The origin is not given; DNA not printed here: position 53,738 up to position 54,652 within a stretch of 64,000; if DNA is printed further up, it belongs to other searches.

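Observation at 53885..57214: Single 1109-aa fusion of TPR, GT9-like glycosyltransferase, pyruvyl-transferase-like and methyltransferase domains, occupying the flagellin glycosylation-island position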

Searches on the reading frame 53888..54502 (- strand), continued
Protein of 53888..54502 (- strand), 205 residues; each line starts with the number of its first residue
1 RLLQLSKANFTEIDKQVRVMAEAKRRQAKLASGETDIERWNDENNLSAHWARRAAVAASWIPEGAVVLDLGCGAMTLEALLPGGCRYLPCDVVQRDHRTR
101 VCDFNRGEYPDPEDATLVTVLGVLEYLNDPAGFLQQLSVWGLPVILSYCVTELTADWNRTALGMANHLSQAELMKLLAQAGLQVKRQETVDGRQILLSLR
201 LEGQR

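Call 73: search_protein_families(library=pfam, proteins=[P0144, P0152, P0154, P0175, P0183, P0257, P0285, P0266], max_evalue=0.00001)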
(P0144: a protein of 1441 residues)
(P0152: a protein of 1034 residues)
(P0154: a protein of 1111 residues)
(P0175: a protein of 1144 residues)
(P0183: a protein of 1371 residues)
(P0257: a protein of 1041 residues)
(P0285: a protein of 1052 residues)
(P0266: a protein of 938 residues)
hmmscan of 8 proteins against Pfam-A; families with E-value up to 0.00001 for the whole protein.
P0144 (1441 aa): 16 families
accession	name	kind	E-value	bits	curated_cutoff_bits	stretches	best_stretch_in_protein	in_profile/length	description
PF13414.12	TPR_11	-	1.2e-28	99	26.8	2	186-224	1-39/42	TPR repeat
PF13431.12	TPR_17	-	2.1e-21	74.8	24.4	0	201-231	1-31/34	Tetratricopeptide repeat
PF07719.23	TPR_2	-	2.1e-21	74.6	27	1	179-212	1-34/34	Tetratricopeptide repeat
PF00515.34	TPR_1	-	9.3e-21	73.2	27.8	2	179-212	1-34/34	Tetratricopeptide repeat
PF13432.12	TPR_16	-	1.1e-19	70.9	32.7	2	117-178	3-64/65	Tetratricopeptide repeat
PF14559.12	TPR_19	-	1.8e-14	54.2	25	1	124-181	4-61/68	Tetratricopeptide repeat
PF13181.12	TPR_8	-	4.7e-14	51.7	25.7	0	181-212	3-34/34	Tetratricopeptide repeat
PF13428.12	TPR_14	-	3.8e-13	49.1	23.5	0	181-219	3-41/44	Tetratricopeptide repeat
PF05050.19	Methyltransf_21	-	5.1e-13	49.9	22.7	1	586-728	1-152/173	Methyltransferase FkbM domain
PF13424.12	TPR_12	-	1.8e-11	44.5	30.1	1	144-209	2-75/77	Tetratricopeptide repeat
PF13489.12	Methyltransf_23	-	1.2e-09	38.5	27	0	844-975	14-162/164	Methyltransferase domain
PF13176.12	TPR_7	-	6.6e-08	32.5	27.9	0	183-211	3-31/36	Tetratricopeptide repeat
PF13371.12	TPR_9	-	1.2e-07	32.1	35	0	100-148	18-66/73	Tetratricopeptide repeat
PF13174.12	TPR_6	-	3.5e-07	30.9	26.3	0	181-210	2-31/33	Tetratricopeptide repeat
PF23914.1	TPR_CcmH_CycH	-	3.5e-07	30.6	42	0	107-160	46-99/158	Cytochrome c-type biogenesis protein H TPR domain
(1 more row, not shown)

P0152 (1034 aa): 14 families
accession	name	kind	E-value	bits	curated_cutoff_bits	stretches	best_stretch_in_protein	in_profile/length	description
PF07719.23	TPR_2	-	7.2e-26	88.6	27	0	126-159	1-34/34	Tetratricopeptide repeat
PF13414.12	TPR_11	-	9.8e-24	83.2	26.8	0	142-170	10-38/42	TPR repeat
PF00515.34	TPR_1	-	9.9e-24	82.6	27.8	0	128-159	3-34/34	Tetratricopeptide repeat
PF13431.12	TPR_17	-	1.4e-21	75.3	24.4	0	150-181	3-34/34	Tetratricopeptide repeat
PF13432.12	TPR_16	-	6e-20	71.8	32.7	1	132-192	3-63/65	Tetratricopeptide repeat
PF14559.12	TPR_19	-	2.6e-19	69.8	25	1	39-93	5-60/68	Tetratricopeptide repeat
PF13181.12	TPR_8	-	2.2e-16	59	25.7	0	162-192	3-33/34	Tetratricopeptide repeat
PF13428.12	TPR_14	-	7.4e-16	57.5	23.5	0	229-269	2-42/44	Tetratricopeptide repeat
PF23914.1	TPR_CcmH_CycH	-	2.8e-11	43.9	42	0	49-147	40-142/158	Cytochrome c-type biogenesis protein H TPR domain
PF13424.12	TPR_12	-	1e-10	42.1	30.1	0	126-190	3-75/77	Tetratricopeptide repeat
PF13176.12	TPR_7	-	4.5e-10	39.2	27.9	0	61-92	1-32/36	Tetratricopeptide repeat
PF13374.12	TPR_10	-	8.5e-09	35.6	27.5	0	59-90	2-33/42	Tetratricopeptide repeat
PF13371.12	TPR_9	-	2.5e-07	31.1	35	0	104-163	7-66/73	Tetratricopeptide repeat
PF25063.1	ARM_TT21_C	-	1.6e-06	28.6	35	0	29-159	25-162/209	Tetratricopeptide repeat protein 21 C-terminal ARM domain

P0154 (1111 aa): 19 families
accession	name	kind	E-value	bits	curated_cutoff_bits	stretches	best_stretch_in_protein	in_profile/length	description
PF07719.23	TPR_2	-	3.4e-51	167.6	27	2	126-158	1-33/34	Tetratricopeptide repeat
PF00515.34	TPR_1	-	1.7e-48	161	27.8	2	126-158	1-33/34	Tetratricopeptide repeat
PF13414.12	TPR_11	-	9.1e-42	140.9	26.8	2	269-310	1-42/42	TPR repeat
PF13431.12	TPR_17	-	3.1e-39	130.4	24.4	0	114-146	1-33/34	Tetratricopeptide repeat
PF13432.12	TPR_16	-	1.2e-38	131.6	32.7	6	200-259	3-62/65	Tetratricopeptide repeat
PF13181.12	TPR_8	-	1.9e-36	121.5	25.7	1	127-158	2-33/34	Tetratricopeptide repeat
PF14559.12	TPR_19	-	1.5e-34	118.6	25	4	206-260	3-57/68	Tetratricopeptide repeat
PF13424.12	TPR_12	-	6.7e-32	110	30.1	4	268-325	9-74/77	Tetratricopeptide repeat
PF13428.12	TPR_14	-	3.4e-27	92.6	23.5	0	199-236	6-43/44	Tetratricopeptide repeat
PF13374.12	TPR_10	-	3.2e-25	87.8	27.5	0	128-154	4-30/42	Tetratricopeptide repeat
PF13176.12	TPR_7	-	1.1e-22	78.6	27.9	0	230-260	1-31/36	Tetratricopeptide repeat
PF13371.12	TPR_9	-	1.8e-17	63.5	35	1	168-229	3-64/73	Tetratricopeptide repeat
PF23914.1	TPR_CcmH_CycH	-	3.4e-15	56.7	42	0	94-191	52-152/158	Cytochrome c-type biogenesis protein H TPR domain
PF12895.13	ANAPC3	-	3.6e-12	46.8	27.2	1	141-220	4-82/82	Anaphase-promoting complex, cyclosome, subunit 3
PF07721.20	TPR_4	-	6.7e-12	45.3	27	0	126-151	1-26/26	Tetratricopeptide repeat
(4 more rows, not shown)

P0175 (1144 aa): 19 families
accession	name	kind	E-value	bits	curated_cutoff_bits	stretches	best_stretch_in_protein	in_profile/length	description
PF00515.34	TPR_1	-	4.8e-73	238.7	27.8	5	342-375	1-34/34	Tetratricopeptide repeat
PF13414.12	TPR_11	-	1.5e-72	239.5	26.8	7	111-151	1-41/42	TPR repeat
PF07719.23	TPR_2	-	1.1e-59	194.1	27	1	105-134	2-31/34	Tetratricopeptide repeat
PF14559.12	TPR_19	-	2.8e-45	152.9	25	2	15-74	4-63/68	Tetratricopeptide repeat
PF13181.12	TPR_8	-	1.2e-44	147.1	25.7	0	172-204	1-33/34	Tetratricopeptide repeat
PF13431.12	TPR_17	-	3.3e-44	145.9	24.4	0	93-125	2-34/34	Tetratricopeptide repeat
PF13432.12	TPR_16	-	6.4e-42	142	32.7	2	76-137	3-64/65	Tetratricopeptide repeat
PF13424.12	TPR_12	-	3.6e-34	117.2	30.1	0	105-167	4-74/77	Tetratricopeptide repeat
PF13428.12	TPR_14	-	1.3e-31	106.2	23.5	0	140-178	3-41/44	Tetratricopeptide repeat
PF13371.12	TPR_9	-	9.2e-28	96.5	35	0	315-374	2-61/73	Tetratricopeptide repeat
PF13174.12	TPR_6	-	2.7e-19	68.9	26.3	0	275-302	1-28/33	Tetratricopeptide repeat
PF23914.1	TPR_CcmH_CycH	-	1.3e-17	64.6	42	0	15-59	100-144/158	Cytochrome c-type biogenesis protein H TPR domain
PF13176.12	TPR_7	-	4.4e-16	58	27.9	0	38-65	1-28/36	Tetratricopeptide repeat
PF12895.13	ANAPC3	-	7.1e-16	58.7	27.2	1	15-95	2-81/82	Anaphase-promoting complex, cyclosome, subunit 3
PF13374.12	TPR_10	-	1.3e-11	44.5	27.5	0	172-201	2-31/42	Tetratricopeptide repeat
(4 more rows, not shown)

P0183 (1371 aa): 18 families
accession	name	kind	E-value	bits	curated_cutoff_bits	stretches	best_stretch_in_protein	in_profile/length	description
PF13414.12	TPR_11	-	5.7e-50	167.2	26.8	5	221-255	8-42/42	TPR repeat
PF00515.34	TPR_1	-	5e-46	153.2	27.8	3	173-206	1-34/34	Tetratricopeptide repeat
PF07719.23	TPR_2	-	5.9e-41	135.6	27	3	207-239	1-33/34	Tetratricopeptide repeat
PF13431.12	TPR_17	-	1.3e-35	119.1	24.4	1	229-262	1-34/34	Tetratricopeptide repeat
PF13432.12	TPR_16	-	1.3e-30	105.9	32.7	5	110-173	2-65/65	Tetratricopeptide repeat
PF13181.12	TPR_8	-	4.1e-29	98.7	25.7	0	207-239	1-33/34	Tetratricopeptide repeat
PF13424.12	TPR_12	-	4.7e-27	94.4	30.1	3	175-237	5-75/77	Tetratricopeptide repeat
PF14559.12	TPR_19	-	2.3e-21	76.3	25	2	219-279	3-61/68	Tetratricopeptide repeat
PF05050.19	Methyltransf_21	-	3.9e-15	56.9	22.7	1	693-860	1-171/173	Methyltransferase FkbM domain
PF13374.12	TPR_10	-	2.2e-12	47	27.5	0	177-202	6-31/42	Tetratricopeptide repeat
PF13428.12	TPR_14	-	2.8e-12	46.4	23.5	0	173-214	1-42/44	Tetratricopeptide repeat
PF13176.12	TPR_7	-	3.3e-12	45.9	27.9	0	175-203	1-31/36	Tetratricopeptide repeat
PF23914.1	TPR_CcmH_CycH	-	1.2e-10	41.9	42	0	124-236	31-150/158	Cytochrome c-type biogenesis protein H TPR domain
PF13489.12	Methyltransf_23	-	3e-10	40.5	27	1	949-1085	8-163/164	Methyltransferase domain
PF07721.20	TPR_4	-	8.9e-09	35.6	27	0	175-198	3-26/26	Tetratricopeptide repeat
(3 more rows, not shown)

P0257 (1041 aa): 4 families
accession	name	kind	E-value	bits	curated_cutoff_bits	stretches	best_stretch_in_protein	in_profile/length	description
PF01501.26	Glyco_transf_8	-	1.6e-19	70.9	24.3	1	552-795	2-251/253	Glycosyl transferase family 8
PF13489.12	Methyltransf_23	-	4.9e-09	36.6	27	1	863-993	14-162/164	Methyltransferase domain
PF04230.19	PS_pyruv_trans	-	1.2e-06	29.1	25.3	1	219-456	1-274/280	Polysaccharide pyruvyl transferase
PF07021.18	MetW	-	1.3e-06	28.6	21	0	866-956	8-110/193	Methionine biosynthesis protein MetW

P0285 (1052 aa): 14 families
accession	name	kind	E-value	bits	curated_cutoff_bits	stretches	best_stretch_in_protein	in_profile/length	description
PF00515.34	TPR_1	-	1.6e-22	78.8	27.8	0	66-95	5-34/34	Tetratricopeptide repeat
PF07719.23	TPR_2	-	3.2e-19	67.9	27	0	98-129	3-34/34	Tetratricopeptide repeat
PF13181.12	TPR_8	-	2.1e-13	49.7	25.7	0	202-230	5-33/34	Tetratricopeptide repeat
PF13424.12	TPR_12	-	6.4e-13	49.1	30.1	1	199-262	3-75/77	Tetratricopeptide repeat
PF23914.1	TPR_CcmH_CycH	-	7.3e-13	49.1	42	1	85-149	39-103/158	Cytochrome c-type biogenesis protein H TPR domain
PF05050.19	Methyltransf_21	-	2.9e-12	47.5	22.7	1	650-796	1-155/173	Methyltransferase FkbM domain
PF14559.12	TPR_19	-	8.7e-11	42.4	25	1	211-275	4-68/68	Tetratricopeptide repeat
PF13428.12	TPR_14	-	1.2e-10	41.4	23.5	0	68-105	7-44/44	Tetratricopeptide repeat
PF13431.12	TPR_17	-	1.7e-10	40.8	24.4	0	221-252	2-33/34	Tetratricopeptide repeat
PF13432.12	TPR_16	-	3.7e-10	40.5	32.7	1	69-129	4-64/65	Tetratricopeptide repeat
PF13414.12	TPR_11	-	1.1e-09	38.2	26.8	0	209-246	5-42/42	TPR repeat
PF13176.12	TPR_7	-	5.1e-09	35.9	27.9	0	201-230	2-33/36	Tetratricopeptide repeat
PF24575.1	TPR_Slam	-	1.7e-08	35.2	35.2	0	22-119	10-104/104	Surface lipoprotein assembly modifier, N-terminal TPR repeats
PF13489.12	Methyltransf_23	-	2e-07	31.3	27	1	911-1039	16-163/164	Methyltransferase domain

P0266 (938 aa): 13 families
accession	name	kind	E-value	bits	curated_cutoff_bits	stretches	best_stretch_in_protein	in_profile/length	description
PF13414.12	TPR_11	-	3.5e-30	103.9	26.8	3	83-120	1-38/42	TPR repeat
PF07719.23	TPR_2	-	8e-24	82.2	27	0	110-143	1-34/34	Tetratricopeptide repeat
PF00515.34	TPR_1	-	1.9e-23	81.7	27.8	1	110-143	1-34/34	Tetratricopeptide repeat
PF13431.12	TPR_17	-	7.7e-21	73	24.4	0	64-90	1-27/34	Tetratricopeptide repeat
PF13181.12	TPR_8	-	1.1e-16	59.9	25.7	0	110-143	1-34/34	Tetratricopeptide repeat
PF05050.19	Methyltransf_21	-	3.2e-13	50.6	22.7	1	536-701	1-172/173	Methyltransferase FkbM domain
PF13424.12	TPR_12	-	4e-13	49.8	30.1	0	18-70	13-73/77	Tetratricopeptide repeat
PF14559.12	TPR_19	-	4.9e-12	46.4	25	0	125-162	6-43/68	Tetratricopeptide repeat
PF13432.12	TPR_16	-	6.3e-11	42.9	32.7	0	14-73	3-62/65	Tetratricopeptide repeat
PF13489.12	Methyltransf_23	-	4.4e-09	36.7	27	1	791-922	11-160/164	Methyltransferase domain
PF13428.12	TPR_14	-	1e-08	35.5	23.5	0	15-48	8-41/44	Tetratricopeptide repeat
PF13374.12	TPR_10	-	1.5e-07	31.6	27.5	0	80-105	6-31/42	Tetratricopeptide repeat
PF13176.12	TPR_7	-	8.9e-06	25.9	27.9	0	19-39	10-30/36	Tetratricopeptide repeat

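Call 92: search_protein_families(library=pfam, proteins=[P0146, P0153, P0166, P0196, P0213, P0148, P0161, P0188, P0197, P0223], max_evalue=0.0001)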
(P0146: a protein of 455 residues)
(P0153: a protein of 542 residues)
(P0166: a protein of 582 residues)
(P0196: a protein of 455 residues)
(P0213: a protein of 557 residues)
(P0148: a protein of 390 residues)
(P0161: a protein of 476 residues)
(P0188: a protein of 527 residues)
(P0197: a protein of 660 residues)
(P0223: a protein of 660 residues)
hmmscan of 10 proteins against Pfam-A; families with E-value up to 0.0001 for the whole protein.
P0146 (455 aa): 1 family
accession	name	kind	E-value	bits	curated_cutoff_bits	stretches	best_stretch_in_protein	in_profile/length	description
PF13489.12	Methyltransf_23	-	7e-05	23.1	27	0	36-134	4-110/164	Methyltransferase domain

P0153 (542 aa): 2 families
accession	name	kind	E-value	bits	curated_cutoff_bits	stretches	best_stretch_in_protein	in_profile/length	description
PF04230.19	PS_pyruv_trans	-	1.8e-09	38.3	25.3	1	233-481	1-274/280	Polysaccharide pyruvyl transferase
PF13489.12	Methyltransf_23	-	2.8e-06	27.6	27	1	53-176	20-162/164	Methyltransferase domain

P0166 (582 aa): 1 family
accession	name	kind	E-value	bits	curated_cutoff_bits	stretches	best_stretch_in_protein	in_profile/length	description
PF13489.12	Methyltransf_23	-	5e-07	30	27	1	34-123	10-107/164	Methyltransferase domain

P0196 (455 aa): 1 family
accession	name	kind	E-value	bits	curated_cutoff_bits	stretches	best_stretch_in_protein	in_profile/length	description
PF13489.12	Methyltransf_23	-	3.4e-09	37.1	27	1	34-160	17-162/164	Methyltransferase domain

P0213 (557 aa): 2 families
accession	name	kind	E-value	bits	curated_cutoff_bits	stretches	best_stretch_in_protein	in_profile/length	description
PF04230.19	PS_pyruv_trans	-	4e-11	43.8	25.3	1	288-406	123-276/280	Polysaccharide pyruvyl transferase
PF13489.12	Methyltransf_23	-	5.2e-05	23.5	27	0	25-154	17-161/164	Methyltransferase domain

P0148 (390 aa): 2 families
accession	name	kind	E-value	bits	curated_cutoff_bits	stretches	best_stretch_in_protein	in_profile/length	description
PF13489.12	Methyltransf_23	-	7.4e-07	29.5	27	1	239-331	10-110/164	Methyltransferase domain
PF04230.19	PS_pyruv_trans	-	1.1e-06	29.3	25.3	1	3-137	139-278/280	Polysaccharide pyruvyl transferase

P0161 (476 aa): 1 family
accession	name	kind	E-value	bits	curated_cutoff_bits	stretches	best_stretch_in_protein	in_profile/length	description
PF04230.19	PS_pyruv_trans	-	6.6e-06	26.7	25.3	1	106-185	193-276/280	Polysaccharide pyruvyl transferase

P0188 (527 aa): 2 families
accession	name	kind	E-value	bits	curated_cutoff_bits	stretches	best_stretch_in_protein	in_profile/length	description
PF04230.19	PS_pyruv_trans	-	1.4e-12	48.5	25.3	1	103-219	125-276/280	Polysaccharide pyruvyl transferase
PF13489.12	Methyltransf_23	-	3.8e-08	33.7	27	1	364-495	16-162/164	Methyltransferase domain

P0197 (660 aa): 2 families
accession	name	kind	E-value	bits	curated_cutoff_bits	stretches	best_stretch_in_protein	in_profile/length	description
PF13489.12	Methyltransf_23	-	1.1e-06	28.9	27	1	515-639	19-162/164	Methyltransferase domain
PF03407.22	Nucleotid_trans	-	2.7e-06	28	22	1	308-406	68-175/208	Nucleotide-diphospho-sugar transferase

P0223 (660 aa): 3 families
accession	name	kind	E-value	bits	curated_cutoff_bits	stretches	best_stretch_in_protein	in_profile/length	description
PF00685.33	Sulfotransfer_1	-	1.9e-06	27.9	22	1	2-171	2-192/255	Sulfotransferase domain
PF13489.12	Methyltransf_23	-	1e-05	25.8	27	1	515-616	16-128/164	Methyltransferase domain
PF03407.22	Nucleotid_trans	-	2.4e-05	24.9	22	1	305-407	68-177/208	Nucleotide-diphospho-sugar transferase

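Call 100: search_protein_families(library=pfam, proteins=[L085:7149-7886:+, L085:10514-12226:+], max_evalue=0.001)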
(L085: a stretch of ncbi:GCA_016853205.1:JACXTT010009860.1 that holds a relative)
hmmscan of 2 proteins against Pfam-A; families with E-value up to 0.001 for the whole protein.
L085:7149-7886:+ (245 aa): 0 families

L085:10514-12226:+ (570 aa): 1 family
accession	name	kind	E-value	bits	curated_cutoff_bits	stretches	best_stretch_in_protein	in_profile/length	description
PF01075.23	Glyco_transf_9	-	1.2e-10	41.5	22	1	208-358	89-236/247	Glycosyltransferase family 9 (heptosyltransferase)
